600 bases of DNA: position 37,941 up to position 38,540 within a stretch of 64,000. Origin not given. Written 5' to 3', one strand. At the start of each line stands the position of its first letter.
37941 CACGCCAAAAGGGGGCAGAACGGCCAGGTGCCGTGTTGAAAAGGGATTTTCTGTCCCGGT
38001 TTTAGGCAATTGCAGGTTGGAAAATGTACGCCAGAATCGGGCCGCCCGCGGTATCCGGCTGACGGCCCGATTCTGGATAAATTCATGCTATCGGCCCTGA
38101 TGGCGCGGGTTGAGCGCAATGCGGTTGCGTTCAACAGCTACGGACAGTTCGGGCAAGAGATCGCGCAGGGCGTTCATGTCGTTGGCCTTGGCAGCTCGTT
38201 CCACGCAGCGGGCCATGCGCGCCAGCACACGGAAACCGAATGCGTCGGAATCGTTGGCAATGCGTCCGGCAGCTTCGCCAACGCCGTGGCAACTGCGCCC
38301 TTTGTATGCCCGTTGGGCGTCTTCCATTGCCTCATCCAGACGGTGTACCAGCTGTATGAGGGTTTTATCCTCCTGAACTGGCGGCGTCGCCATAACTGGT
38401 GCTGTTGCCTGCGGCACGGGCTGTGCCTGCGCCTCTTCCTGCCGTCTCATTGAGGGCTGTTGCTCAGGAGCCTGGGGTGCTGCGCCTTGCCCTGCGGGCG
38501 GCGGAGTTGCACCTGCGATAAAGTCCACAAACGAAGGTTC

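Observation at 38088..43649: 1853-aa 7TM-DISM sensor with kinase-like, receiver-like, about 860-aa disordered and HPt-like modules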

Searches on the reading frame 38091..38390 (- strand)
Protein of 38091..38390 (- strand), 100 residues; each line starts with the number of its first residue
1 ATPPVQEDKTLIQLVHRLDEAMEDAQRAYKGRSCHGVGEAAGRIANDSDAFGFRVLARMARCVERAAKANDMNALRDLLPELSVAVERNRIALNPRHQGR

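Call 19: search_solved_structures(query=A1, max_evalue=10, show_alignments=3)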
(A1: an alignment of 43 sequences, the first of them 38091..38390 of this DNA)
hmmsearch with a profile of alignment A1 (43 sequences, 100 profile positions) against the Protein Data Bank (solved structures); distinct sequences matched with E-value up to 10: 18.
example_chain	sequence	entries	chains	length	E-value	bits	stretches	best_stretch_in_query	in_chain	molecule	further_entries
7uni_A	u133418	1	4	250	4.4e-06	30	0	6-42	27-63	SP2-ZnPPaM designed chlorophyll dimer protein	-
7unh_A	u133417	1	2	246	6.6e-06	29.5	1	4-89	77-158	SP2 designed chlorophyll dimer protein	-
8glt_1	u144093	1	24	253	0.0051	20.2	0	7-56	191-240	C2-chlorophyll-comp_O32-15_ctermHis, polyalanine model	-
9dzw_A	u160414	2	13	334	0.023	18.1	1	3-70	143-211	CalC6_3 with DHR extension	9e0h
8fbn_A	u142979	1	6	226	0.03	17.7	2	6-78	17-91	KWOCA_73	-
9k8e_A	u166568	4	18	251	0.35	14.3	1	4-70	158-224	Cage-t32-Zn1-HEHE-35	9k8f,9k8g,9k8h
6w2r_A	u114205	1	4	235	0.4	14.1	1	19-88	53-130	Junction 19 DHR54-DHR79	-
1wgl_A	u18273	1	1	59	0.63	13.5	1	70-94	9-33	Toll-interacting protein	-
1fdq_A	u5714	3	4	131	0.66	13.4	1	18-60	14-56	FATTY ACID-BINDING PROTEIN, BRAIN | BRAIN-TYPE FATTY ACID BINDING PROTEIN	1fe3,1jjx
8ivf_B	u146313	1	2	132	0.66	13.4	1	18-60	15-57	Fatty acid-binding protein, brain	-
6l9o_A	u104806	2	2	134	0.68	13.4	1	18-60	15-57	Fatty acid-binding protein, brain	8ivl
5ura_A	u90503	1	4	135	0.68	13.4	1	18-60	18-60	Fatty acid-binding protein, brain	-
7e25_A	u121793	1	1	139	0.72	13.3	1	18-60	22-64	Fatty acid-binding protein, brain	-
9niu_A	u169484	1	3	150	0.85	13.1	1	18-60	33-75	Fatty acid-binding protein, brain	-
8jpu_A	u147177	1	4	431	1.2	12.6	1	39-86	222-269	Tylactone synthase modules 4 & 5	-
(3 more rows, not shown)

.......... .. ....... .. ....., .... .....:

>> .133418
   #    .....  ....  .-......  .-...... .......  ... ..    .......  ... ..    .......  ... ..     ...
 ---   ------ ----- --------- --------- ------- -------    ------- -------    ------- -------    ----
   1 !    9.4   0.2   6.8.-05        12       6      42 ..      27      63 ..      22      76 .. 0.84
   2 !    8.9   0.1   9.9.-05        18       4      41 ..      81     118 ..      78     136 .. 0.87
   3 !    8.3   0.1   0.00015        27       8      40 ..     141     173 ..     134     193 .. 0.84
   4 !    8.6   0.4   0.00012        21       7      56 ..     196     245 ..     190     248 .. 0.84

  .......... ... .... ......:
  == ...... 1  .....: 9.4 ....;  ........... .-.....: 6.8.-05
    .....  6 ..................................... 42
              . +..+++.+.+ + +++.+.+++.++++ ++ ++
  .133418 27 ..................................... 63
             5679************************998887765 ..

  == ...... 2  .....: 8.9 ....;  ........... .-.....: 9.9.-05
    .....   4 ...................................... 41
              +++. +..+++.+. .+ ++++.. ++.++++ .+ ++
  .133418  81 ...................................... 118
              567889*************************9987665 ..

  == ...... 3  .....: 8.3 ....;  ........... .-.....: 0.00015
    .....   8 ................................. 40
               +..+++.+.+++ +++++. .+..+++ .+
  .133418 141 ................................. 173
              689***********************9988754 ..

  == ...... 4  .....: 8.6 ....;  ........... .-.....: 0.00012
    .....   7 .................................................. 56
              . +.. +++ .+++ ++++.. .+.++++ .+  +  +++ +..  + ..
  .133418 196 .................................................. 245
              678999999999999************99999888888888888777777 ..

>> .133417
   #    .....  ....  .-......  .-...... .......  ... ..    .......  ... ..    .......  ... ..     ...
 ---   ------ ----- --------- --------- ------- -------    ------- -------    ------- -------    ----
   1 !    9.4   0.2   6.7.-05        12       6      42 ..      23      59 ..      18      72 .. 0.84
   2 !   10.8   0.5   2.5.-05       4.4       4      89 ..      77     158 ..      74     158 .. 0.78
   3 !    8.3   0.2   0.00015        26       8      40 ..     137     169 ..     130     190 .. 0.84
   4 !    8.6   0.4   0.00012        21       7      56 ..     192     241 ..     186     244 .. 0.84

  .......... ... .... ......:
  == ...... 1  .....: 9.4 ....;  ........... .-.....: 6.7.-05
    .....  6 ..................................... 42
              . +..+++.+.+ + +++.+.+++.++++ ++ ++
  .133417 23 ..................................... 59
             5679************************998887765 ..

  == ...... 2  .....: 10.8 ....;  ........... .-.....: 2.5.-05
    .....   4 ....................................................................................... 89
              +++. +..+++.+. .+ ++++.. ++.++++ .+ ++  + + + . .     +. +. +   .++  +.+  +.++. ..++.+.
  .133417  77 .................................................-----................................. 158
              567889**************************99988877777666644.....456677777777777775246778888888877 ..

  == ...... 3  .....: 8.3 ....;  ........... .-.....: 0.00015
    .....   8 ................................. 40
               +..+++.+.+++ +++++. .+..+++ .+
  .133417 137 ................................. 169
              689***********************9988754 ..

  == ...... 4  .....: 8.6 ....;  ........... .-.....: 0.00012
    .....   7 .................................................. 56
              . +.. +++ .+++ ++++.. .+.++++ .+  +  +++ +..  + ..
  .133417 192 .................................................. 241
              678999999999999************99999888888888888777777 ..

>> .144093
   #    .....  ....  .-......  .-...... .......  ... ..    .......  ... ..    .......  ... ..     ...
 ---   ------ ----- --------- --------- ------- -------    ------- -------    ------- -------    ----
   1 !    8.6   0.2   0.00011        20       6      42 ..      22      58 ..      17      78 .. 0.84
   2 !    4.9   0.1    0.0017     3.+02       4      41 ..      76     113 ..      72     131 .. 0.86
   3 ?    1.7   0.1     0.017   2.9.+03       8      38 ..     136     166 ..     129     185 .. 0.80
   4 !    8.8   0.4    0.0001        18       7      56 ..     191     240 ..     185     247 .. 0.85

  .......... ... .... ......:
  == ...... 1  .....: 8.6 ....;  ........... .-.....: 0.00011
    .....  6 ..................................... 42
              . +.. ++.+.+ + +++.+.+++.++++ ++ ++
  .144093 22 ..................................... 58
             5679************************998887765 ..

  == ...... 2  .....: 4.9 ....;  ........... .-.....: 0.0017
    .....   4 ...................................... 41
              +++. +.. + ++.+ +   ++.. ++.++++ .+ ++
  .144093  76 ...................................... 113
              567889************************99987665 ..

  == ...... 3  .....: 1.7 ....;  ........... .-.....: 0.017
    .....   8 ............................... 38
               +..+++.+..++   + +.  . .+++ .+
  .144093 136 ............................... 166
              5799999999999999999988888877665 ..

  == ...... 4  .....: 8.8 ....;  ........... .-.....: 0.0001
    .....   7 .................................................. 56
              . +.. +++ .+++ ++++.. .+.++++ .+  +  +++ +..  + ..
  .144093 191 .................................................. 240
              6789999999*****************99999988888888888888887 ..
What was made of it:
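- Tried and rejected: PDB profile search with the C-terminal domain (call 19).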

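Call 20: search_protein_families(library=pfam, alignment_id=A1, max_evalue=1)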
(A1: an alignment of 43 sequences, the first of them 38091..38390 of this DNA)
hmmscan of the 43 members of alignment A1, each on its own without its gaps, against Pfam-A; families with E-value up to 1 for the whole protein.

A. member 1, window:38091-38390:- (100 aa): 1 family
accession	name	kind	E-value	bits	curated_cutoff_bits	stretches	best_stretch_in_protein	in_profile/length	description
PF01627.28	Hpt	-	0.0051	17.5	24.6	1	12-86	4-78/84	Hpt domain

B. families by the number of members that match (of 43 scanned): 16 families
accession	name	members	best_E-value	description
PF01627.28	Hpt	27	0.00013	Hpt domain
PF20271.3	CATASP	7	0.008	CATRA-Associated Small Protein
PF14675.12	FANCI_S1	2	0.016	FANCI solenoid 1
PF22743.2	PspAA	1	0.0032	PspA-Associated protein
PF22493.2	PUF_NOP9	1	0.0077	NOP9-like PUF repeat domain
PF15189.11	MEIOC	1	0.016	Meiosis-specific coiled-coil domain-containing protein MEIOC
PF05164.18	ZapA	1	0.025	Cell division protein ZapA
PF13779.11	DUF4175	1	0.03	Domain of unknown function (DUF4175)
PF07223.17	DUF1421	1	0.031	UBA-like domain (DUF1421)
PF12118.13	SprA-related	1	0.036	SprA-related family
PF24086.1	DUF7371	1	0.042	Domain of unknown function (DUF7371)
PF20416.4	UTP20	1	0.08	U3 small nucleolar RNA-associated protein 20 domain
PF16859.10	TetR_C_11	1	0.1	Tetracyclin repressor-like, C-terminal domain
PF09407.15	AbiEi_1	1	0.11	AbiEi antitoxin C-terminal domain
PF19854.4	DUF6329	1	0.14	Family of unknown function (DUF6329)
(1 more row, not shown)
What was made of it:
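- On HPt domain: Pfam Hpt gives sub-threshold hits in 27 of 43 members (call 20).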

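Call 23: predict_structure(alignment_id=A1)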
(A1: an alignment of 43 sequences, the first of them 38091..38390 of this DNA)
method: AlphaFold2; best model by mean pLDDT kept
length: 100 residues; sequences in the alignment: 43
mean_pLDDT: 90.5   pTM: 0.80
mean pLDDT of the five models: 90.5, 90.3, 90.3, 89.2, 89.1
residues with pLDDT >= 90: 79; 70-90: 8; 50-70: 9; < 50: 4
segments of 3 or more residues with pLDDT < 50: 1-3
pLDDT, mean of each block of 10 residues (from residue 1): 61 93 98 98 97 96 98 98 95 70
secondary structure, 60 per line:
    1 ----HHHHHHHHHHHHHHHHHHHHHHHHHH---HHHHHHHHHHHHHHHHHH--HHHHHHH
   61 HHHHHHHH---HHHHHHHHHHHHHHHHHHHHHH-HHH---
elements in order: H5-30 H34-51 H54-68 H72-93
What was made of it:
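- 38091..38369 (-): aa 1761-1853: C-terminal HPt-like four-helix bundle without the phospho-His. The canonical position is Gly1795. AlphaFold mean pLDDT 90.5 (call 23).
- Checked: C-terminal domain: about 93 aa modelled as a four-helix bundle with mean pLDDT 90.5 (call 23).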

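Call 26: fold_search(model_id=the predicted structure, library=pdb)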
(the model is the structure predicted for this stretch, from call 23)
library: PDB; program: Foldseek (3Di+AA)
matches with E <= 10: 361; with E <= 0.001: 0
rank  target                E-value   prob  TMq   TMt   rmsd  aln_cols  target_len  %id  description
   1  7c1i_A                3.2e-02  1.00  0.86  0.75   1.9        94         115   16  Crystal structure of histidine-containing phosphotransfer protein B (HptB) from Pseudomonas aeruginosa PAO1 (released 2020-11-04)
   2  6gow_E                5.4e-02  1.00  0.60  0.56   4.9       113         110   12  Crystal structure of the flagellin-FliS complex from Bacillus subtilis crystallized in spacegroup P22121 (released 2018-08-29)
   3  3myf_A                7.4e-02  1.00  0.54  0.48   4.2        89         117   20  The Crystal Structure of the HPT domain from the Hpt Sensor Hybrid Histidine Kinase from Shewanella to 1.80A (released 2010-05-26)
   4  6r6o_A                8.7e-02  1.00  0.67  0.61   3.2       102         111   15  Recombinantly produced Kusta0087/Kusta0088 Complex, C32G/wt mutant (released 2019-10-02)
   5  5maw_E                9.7e-02  1.00  0.56  0.51   4.5       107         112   15  Crystal structure of the flagellin-FliS complex from Bacillus subtilis (released 2017-12-20)
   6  2lch_MODEL_1_A        1.0e-01  1.00  0.55  0.50   4.5       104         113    9  Solution NMR Structure of a Protein With a Redesigned Hydrophobic Core, Northeast Structural Genomics Consorti (released 2011-05-25)
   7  6r6m_A                1.2e-01  1.00  0.66  0.61   3.3       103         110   16  Kusta0087/Kusta0088 Complex purified from Kuenenia stuttgartiensis (released 2019-10-02)
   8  3myf_D                1.3e-01  0.99  0.55  0.49   4.5        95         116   20  The Crystal Structure of the HPT domain from the Hpt Sensor Hybrid Histidine Kinase from Shewanella to 1.80A (released 2010-05-26)
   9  6ch3_B                1.8e-01  0.97  0.48  0.34   3.9        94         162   22  Crystal structure of the cytoplasmic domain of FlhA and FliS-FliC complex (released 2018-05-16)
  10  3myf_B                2.0e-01  0.99  0.55  0.49   4.4        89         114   20  The Crystal Structure of the HPT domain from the Hpt Sensor Hybrid Histidine Kinase from Shewanella to 1.80A (released 2010-05-26)
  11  3ls1_A                2.1e-01  0.98  0.63  0.50   4.9       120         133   14  Crystal Structure of Cyanobacterial PsbQ from Synechocystis sp. PCC 6803 complexed with Zn2+ (released 2010-03-31)
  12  3k1i_B                2.7e-01  0.97  0.56  0.54   4.4       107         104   14  Crystal strcture of FliS-HP1076 complex in H. pylori (released 2010-06-30)
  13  3u3b_A                2.7e-01  0.89  0.44  0.43   5.0        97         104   10  Crystal Structure of Computationally Redesigned Four-Helix Bundle (released 2012-06-13)
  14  6a93_B                3.0e-01  0.97  0.54  0.20   3.9        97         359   12  Crystal structure of 5-HT2AR in complex with risperidone (released 2019-02-13)
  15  2a0b                  3.0e-01  0.94  0.49  0.42   6.7       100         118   12  HISTIDINE-CONTAINING PHOSPHOTRANSFER DOMAIN OF ARCB FROM ESCHERICHIA COLI (released 1998-06-17)
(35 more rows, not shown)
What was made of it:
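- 38091..38369 (-): Top structural match is HptB 7c1i, TMq 0.86 (call 26).
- On HPt domain: Best PDB match is HptB 7c1i, TMq 0.86 and rmsd 1.9 A, with many other HPt domains listed (call 26).
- The structural match of the C-terminal bundle to HPt domains has Foldseek E-values above 0.01, and four-helix bundles are a common fold (call 26).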

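Call 44: search_protein_representatives(alignment_id=A1)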
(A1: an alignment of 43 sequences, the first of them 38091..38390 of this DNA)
Query: 43 sequences, 100 profile positions. Proteins with E-value up to 0.001 (for the whole library): 427; up to 1e-10: 196; up to 1e-30: 32. The best 150 are listed.
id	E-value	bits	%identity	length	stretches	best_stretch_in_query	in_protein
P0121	4.4e-37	142.4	-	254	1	7-98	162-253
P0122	4.4e-37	142.4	-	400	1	5-98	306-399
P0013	7.3e-36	138.5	-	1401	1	6-99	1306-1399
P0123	8.2e-36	138.3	-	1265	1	6-99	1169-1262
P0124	9.0e-36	138.2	-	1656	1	6-98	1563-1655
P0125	1.5e-35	137.5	-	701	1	7-97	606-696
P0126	1.8e-35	137.2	-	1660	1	6-98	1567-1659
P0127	2.2e-35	137.0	-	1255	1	7-99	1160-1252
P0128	2.3e-35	136.9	-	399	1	4-99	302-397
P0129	1.3e-34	134.5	-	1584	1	7-98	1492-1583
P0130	1.4e-34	134.3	-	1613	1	7-99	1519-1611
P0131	1.5e-34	134.2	-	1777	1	4-99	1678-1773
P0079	5.9e-34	132.3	-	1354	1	3-98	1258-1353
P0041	6.4e-34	132.3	-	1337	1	5-99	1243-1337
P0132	8.9e-34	131.8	-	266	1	7-99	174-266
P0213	6.5e-19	84.1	-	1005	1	11-96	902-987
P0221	5.5e-17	77.9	-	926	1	13-96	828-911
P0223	1.7e-16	76.3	-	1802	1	11-96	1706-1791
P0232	1.0e-14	70.6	-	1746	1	11-95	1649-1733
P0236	3.5e-14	68.9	-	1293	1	11-97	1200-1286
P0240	6.0e-14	68.1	-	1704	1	11-96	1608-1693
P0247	2.2e-13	66.4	-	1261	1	12-92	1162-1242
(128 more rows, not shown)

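Call 46: search_protein_families(library=pfam, proteins=[P0223, P0232, P0240, P0213, P0221, P0247, P0236], max_evalue=0.01)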
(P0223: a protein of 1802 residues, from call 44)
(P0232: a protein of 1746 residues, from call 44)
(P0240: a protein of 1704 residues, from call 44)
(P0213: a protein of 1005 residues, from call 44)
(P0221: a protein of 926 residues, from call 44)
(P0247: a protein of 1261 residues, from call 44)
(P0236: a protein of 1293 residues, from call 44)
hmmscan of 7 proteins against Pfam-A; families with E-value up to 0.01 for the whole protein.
P0223 (1802 aa): 3 families
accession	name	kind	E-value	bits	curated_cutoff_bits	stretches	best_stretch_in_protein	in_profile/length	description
PF00072.30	Response_reg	-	5.1e-08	33.5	30.2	1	1296-1409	1-111/111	Response regulator receiver domain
PF07696.17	7TMR-DISMED2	-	3.1e-05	24.4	22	1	105-184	2-81/136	7TMR-DISM extracellular 2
PF02518.31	HATPase_c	-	6.4e-05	23.8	26.4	1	1164-1259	1-110/111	Histidine kinase-, DNA gyrase B-, and HSP90-like ATPase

P0232 (1746 aa): 3 families
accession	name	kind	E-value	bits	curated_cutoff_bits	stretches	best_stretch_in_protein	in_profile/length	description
PF00072.30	Response_reg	-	7.8e-11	42.6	30.2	1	1196-1308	1-110/111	Response regulator receiver domain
PF07696.17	7TMR-DISMED2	-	1.1e-05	25.9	22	1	48-165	2-122/136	7TMR-DISM extracellular 2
PF02518.31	HATPase_c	-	0.00018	22.3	26.4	1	1078-1171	2-109/111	Histidine kinase-, DNA gyrase B-, and HSP90-like ATPase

P0240 (1704 aa): 3 families
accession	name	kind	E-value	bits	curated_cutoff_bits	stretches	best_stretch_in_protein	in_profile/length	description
PF00072.30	Response_reg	-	2.9e-10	40.7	30.2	1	985-1088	10-110/111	Response regulator receiver domain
PF02518.31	HATPase_c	-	0.00014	22.7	26.4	0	745-831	1-105/111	Histidine kinase-, DNA gyrase B-, and HSP90-like ATPase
PF01627.28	Hpt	-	0.0073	17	24.6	0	1614-1680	7-73/84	Hpt domain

P0213 (1005 aa): 6 families
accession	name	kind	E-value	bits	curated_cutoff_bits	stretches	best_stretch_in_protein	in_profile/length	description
PF02518.31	HATPase_c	-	1.2e-22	80.8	26.4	1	520-634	1-109/111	Histidine kinase-, DNA gyrase B-, and HSP90-like ATPase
PF00072.30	Response_reg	-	5e-13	49.6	30.2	1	669-781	1-110/111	Response regulator receiver domain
PF00512.31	HisKA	-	3.1e-10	40.4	26.9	1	410-473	3-66/66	His Kinase A (phospho-acceptor) domain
PF07696.17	7TMR-DISMED2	-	4.7e-07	30.3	22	1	48-171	2-126/136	7TMR-DISM extracellular 2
PF07695.17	7TMR-DISM_7TM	-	0.00031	21.2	29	1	199-383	9-195/205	7TM diverse intracellular signalling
PF01627.28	Hpt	-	0.00089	19.9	24.6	1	911-980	10-79/84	Hpt domain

P0221 (926 aa): 6 families
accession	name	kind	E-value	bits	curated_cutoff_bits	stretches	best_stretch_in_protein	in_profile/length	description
PF02518.31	HATPase_c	-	1.1e-18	68.1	26.4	1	510-624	1-109/111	Histidine kinase-, DNA gyrase B-, and HSP90-like ATPase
PF00072.30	Response_reg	-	2.1e-17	63.7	30.2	1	656-768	1-110/111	Response regulator receiver domain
PF00512.31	HisKA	-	8.4e-11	42.2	26.9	1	400-461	2-64/66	His Kinase A (phospho-acceptor) domain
PF07696.17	7TMR-DISMED2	-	2.7e-07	31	22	1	46-166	2-125/136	7TMR-DISM extracellular 2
PF01627.28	Hpt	-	0.00011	22.8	24.6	1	835-907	10-82/84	Hpt domain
PF07695.17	7TMR-DISM_7TM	-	0.0058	17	29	1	190-378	4-198/205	7TM diverse intracellular signalling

P0247 (1261 aa): 2 families
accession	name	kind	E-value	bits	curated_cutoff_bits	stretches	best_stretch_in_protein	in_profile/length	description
PF00072.30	Response_reg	-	1.9e-07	31.7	30.2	1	889-997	2-110/111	Response regulator receiver domain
PF07696.17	7TMR-DISMED2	-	0.0007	20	22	1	42-173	3-131/136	7TMR-DISM extracellular 2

P0236 (1293 aa): 1 family
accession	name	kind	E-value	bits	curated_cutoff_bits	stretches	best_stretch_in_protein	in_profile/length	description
PF00072.30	Response_reg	-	1.6e-07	31.9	30.2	1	814-926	1-110/111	Response regulator receiver domain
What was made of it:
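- On Response-regulator receiver: Pfam Response_reg hits occur in less degenerate relatives (call 46).
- Closest known: Unorthodox sensor kinases. Same: Live relatives of this family (P0213, P0221) look like such kinases on a 7TMR-DISM chassis (call 46).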

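Call 48: list_cluster_members(proteins=[P0213, P0221, P0223, P0232, P0240, P0236, P0247, P0131, P0124])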
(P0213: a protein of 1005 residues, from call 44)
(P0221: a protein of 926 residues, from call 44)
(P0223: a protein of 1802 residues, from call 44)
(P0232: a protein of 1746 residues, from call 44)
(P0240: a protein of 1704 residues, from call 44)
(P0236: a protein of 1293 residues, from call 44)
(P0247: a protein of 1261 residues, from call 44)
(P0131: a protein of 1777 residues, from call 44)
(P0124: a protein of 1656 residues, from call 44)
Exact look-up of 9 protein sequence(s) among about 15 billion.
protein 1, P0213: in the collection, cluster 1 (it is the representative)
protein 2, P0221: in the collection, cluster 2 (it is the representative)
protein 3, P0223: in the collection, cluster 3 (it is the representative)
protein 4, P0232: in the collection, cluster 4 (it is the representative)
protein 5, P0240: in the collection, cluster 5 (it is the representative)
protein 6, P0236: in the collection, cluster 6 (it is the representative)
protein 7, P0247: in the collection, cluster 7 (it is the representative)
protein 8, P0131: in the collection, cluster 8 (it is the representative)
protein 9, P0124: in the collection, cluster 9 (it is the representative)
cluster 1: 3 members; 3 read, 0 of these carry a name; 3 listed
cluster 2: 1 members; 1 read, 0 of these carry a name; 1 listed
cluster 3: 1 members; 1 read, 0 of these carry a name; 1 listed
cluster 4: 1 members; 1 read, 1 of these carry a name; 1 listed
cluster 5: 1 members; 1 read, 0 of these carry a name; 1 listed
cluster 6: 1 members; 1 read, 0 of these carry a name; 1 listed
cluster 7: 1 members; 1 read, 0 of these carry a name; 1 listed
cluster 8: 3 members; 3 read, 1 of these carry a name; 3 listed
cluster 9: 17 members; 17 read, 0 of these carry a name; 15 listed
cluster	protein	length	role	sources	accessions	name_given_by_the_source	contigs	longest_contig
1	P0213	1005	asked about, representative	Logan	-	-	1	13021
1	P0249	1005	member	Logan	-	-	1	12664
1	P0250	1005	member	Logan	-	-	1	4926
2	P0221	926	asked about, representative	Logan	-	-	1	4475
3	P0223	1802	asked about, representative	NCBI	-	-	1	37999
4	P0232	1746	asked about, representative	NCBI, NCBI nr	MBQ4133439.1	MAG: response regulator [Desulfovibrionaceae bacterium] | response regulator [Desulfovibrionaceae bacterium]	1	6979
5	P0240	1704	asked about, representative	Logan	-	-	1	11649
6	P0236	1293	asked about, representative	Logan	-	-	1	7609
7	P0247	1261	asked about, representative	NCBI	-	-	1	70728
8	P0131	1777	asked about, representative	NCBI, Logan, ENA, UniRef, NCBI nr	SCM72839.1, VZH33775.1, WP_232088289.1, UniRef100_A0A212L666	7TM-DISM domain-containing protein [Desulfovibrio sp. 86] | ATP-binding region ATPase domain protein n=1 Tax=uncultured Desulfovibrio sp. ...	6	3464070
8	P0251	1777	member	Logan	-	-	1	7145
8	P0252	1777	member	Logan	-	-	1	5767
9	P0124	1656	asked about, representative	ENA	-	-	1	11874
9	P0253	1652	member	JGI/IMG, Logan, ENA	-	-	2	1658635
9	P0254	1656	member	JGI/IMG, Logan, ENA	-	-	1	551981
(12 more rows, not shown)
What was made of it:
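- Full-length members also come from a 3.46-Mb contig of Desulfovibrio sp. 86 (call 48).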

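Call 49: find_encoding_contigs(protein=P0213, flank=6000, max_places=3)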
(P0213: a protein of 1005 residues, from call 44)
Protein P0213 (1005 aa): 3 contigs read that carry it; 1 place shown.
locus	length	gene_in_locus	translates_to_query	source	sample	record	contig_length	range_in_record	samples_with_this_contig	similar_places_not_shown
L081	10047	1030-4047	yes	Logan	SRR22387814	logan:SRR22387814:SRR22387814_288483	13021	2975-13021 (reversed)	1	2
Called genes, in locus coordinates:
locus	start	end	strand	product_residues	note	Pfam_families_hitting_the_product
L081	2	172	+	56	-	?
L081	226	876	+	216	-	PF23914:TPR_CcmH_CycH (weak), PF00515:TPR_1 (weak), PF13424:TPR_12, PF13371:TPR_9 (weak), PF14559:TPR_19 (weak), PF12895:ANAPC3 (weak), PF13431:TPR_17 (weak), PF00515:TPR_1, +5 more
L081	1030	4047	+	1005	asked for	PF07696:7TMR-DISMED2 (weak), PF00512:HisKA, PF02518:HATPase_c, PF00072:Response_reg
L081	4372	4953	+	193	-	PF00440:TetR_N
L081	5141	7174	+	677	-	PF13682:CZB, PF00672:HAMP (weak), PF00015:MCPsignal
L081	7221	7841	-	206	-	PF00440:TetR_N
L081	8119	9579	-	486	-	-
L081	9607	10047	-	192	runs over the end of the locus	-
